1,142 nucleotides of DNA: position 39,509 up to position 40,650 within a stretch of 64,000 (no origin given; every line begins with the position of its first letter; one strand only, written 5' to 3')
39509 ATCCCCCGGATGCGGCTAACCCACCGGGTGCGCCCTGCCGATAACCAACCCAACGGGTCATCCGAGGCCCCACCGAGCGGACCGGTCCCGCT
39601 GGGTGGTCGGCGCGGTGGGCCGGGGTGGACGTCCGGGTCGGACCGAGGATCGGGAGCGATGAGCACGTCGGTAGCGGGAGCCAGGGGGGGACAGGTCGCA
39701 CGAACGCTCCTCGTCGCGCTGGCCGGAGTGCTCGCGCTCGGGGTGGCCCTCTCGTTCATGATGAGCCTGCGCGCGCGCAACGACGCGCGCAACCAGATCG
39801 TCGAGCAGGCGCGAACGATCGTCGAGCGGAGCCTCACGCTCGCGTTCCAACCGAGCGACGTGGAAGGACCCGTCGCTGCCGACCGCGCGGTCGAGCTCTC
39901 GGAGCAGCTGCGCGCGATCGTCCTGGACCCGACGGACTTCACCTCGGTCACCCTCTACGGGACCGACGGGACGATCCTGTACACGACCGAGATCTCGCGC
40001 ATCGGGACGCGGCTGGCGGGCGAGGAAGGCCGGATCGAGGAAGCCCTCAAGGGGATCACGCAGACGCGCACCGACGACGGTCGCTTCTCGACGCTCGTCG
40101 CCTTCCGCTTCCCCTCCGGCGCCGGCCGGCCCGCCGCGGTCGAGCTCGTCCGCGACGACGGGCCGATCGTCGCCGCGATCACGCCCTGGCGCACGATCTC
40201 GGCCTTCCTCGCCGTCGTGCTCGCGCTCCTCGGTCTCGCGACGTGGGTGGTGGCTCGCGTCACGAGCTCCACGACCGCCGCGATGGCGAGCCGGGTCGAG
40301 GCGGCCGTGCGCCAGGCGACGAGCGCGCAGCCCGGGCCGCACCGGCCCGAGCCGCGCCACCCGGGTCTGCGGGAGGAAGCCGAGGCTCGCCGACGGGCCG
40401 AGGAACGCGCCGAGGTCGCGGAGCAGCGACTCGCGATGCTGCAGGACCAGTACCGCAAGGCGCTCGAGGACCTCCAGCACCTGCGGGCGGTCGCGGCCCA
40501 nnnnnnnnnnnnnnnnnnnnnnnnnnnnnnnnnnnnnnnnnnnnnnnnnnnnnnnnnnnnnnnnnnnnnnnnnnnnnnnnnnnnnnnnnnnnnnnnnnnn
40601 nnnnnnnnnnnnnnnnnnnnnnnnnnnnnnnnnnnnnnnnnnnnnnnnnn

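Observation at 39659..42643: About 1000-aa membrane-anchored coiled-coil protein with a sensor-like extracytoplasmic loop and a degenerate histidine-kinase-like C-terminus, next to the rad50 operon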

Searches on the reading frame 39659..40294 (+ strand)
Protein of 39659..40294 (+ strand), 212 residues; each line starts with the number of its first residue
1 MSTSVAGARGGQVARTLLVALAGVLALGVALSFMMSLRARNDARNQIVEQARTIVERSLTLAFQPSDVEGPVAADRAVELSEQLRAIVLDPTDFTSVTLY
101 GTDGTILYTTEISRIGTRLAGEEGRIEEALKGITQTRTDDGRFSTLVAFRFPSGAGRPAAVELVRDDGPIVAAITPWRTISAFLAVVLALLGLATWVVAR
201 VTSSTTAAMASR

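Call 44: predict_structure(alignment_id=A4)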
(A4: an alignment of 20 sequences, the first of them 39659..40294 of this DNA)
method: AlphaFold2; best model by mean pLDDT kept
length: 212 residues; sequences in the alignment: 20
mean_pLDDT: 91.7   pTM: 0.79
mean pLDDT of the five models: 91.7, 90.8, 89.1, 86.3, 84.9
residues with pLDDT >= 90: 165; 70-90: 38; 50-70: 6; < 50: 3
segments of 3 or more residues with pLDDT < 50: 1-3
pLDDT, mean of each block of 10 residues (from residue 1): 55 84 91 93 97 95 96 97 95 96 96 93 95 96 97 95 96 91 91 90 87 80
secondary structure, 60 per line:
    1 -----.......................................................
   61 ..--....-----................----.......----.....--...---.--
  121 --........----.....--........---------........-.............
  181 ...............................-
elements in order: H6-62 H65-68 H74-89 E94-100 E105-109 H123-130 E135-139 E142-149 E159-166 H168-211

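Call 46: fold_search(model_id=the predicted structure, library=pdb)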
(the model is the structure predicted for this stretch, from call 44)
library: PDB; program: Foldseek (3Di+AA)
matches with E <= 10: 1220; with E <= 0.001: 31
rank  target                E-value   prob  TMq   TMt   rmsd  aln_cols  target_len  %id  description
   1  9a5d_A                8.0e-05  1.00  0.49  0.22   6.1       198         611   10  Integrative model of WALK-YYCH by crosslinking MS and deep learning (released 2024-09-18)
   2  8w7p_B                1.1e-04  1.00  0.48  0.42   5.0       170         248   14  Extracellular domain of a sensor histidine kinase (released 2024-01-10)
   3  4ywz_A                1.4e-04  1.00  0.45  0.62   4.6       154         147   12  Crystal structure of the extracellular receptor domain of the essential sensor kinase WalK from Staphylococcus aureus (released 2016-03-30)
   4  6fu4_C                1.8e-04  1.00  0.35  0.26   3.0        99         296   16  Ligand binding domain (LBD) of the p. aeruginosa histamine receptor TlpQ (released 2018-05-16)
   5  4ywz_B                2.2e-04  1.00  0.46  0.63   4.3       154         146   12  Crystal structure of the extracellular receptor domain of the essential sensor kinase WalK from Staphylococcus aureus (released 2016-03-30)
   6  6fu4_A                2.5e-04  1.00  0.35  0.26   3.2       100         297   16  Ligand binding domain (LBD) of the p. aeruginosa histamine receptor TlpQ (released 2018-05-16)
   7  6ior_A                2.7e-04  1.00  0.29  0.26   5.0       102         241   16  The ligand binding domain of Mlp24 with asparagine (released 2019-03-20)
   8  6fu4_B                2.8e-04  1.00  0.36  0.27   3.1       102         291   14  Ligand binding domain (LBD) of the p. aeruginosa histamine receptor TlpQ (released 2018-05-16)
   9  1p0z_A                3.4e-04  1.00  0.35  0.52   5.3       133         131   19  Sensor Kinase CitA binding domain (released 2003-08-19)
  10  7dud_A                3.8e-04  1.00  0.46  0.62   4.5       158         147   13  Crystal Structure of erWalK (released 2022-01-19)
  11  4jgo_B                3.8e-04  1.00  0.42  0.42   5.2       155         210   14  The crystal structure of sporulation kinase d sensor domain from Bacillus subtilis subsp. (released 2013-05-15)
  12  9kp3_A                4.1e-04  1.00  0.34  0.26   3.7       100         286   18  Ligand binding domain of Pseudomonas Aeruginosa PAO1 chemoreceptor TlpQ in complex with MHF (released 2025-11-26)
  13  4jgr_B                4.1e-04  1.00  0.45  0.46   4.7       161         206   13  The crystal structure of sporulation kinase D mutant sensor domain, R131A, from Bacillus subtilis subsp at 2.4A resolu (released 2013-05-15)
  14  3by8                  4.6e-04  1.00  0.42  0.62   4.8       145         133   15  Crystal Structure of the E.coli DcuS Sensor Domain (released 2008-08-12)
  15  6ioq                  5.2e-04  1.00  0.31  0.28   3.8        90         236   18  The ligand binding domain of Mlp24 with glycine (released 2019-03-06)
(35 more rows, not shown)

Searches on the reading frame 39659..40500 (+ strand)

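Call 9: search_protein_families(library=pfam, proteins=[window:39659-40500:+], max_evalue=1)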
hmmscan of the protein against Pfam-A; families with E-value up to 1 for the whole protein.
window:39659-40500:+ (280 aa): 3 families
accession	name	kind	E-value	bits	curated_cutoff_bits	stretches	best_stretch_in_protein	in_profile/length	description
PF00504.26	Chloroa_b-bind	-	0.04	14.9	22.3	1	177-261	78-152/162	Chlorophyll A-B binding protein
PF24156.1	DUF7407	-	0.17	12.7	28.2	1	73-99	24-50/74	Domain of unknown function (DUF7407)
PF10828.13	DUF2570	-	0.31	11.5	26.6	0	237-274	28-65/108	Protein of unknown function (DUF2570)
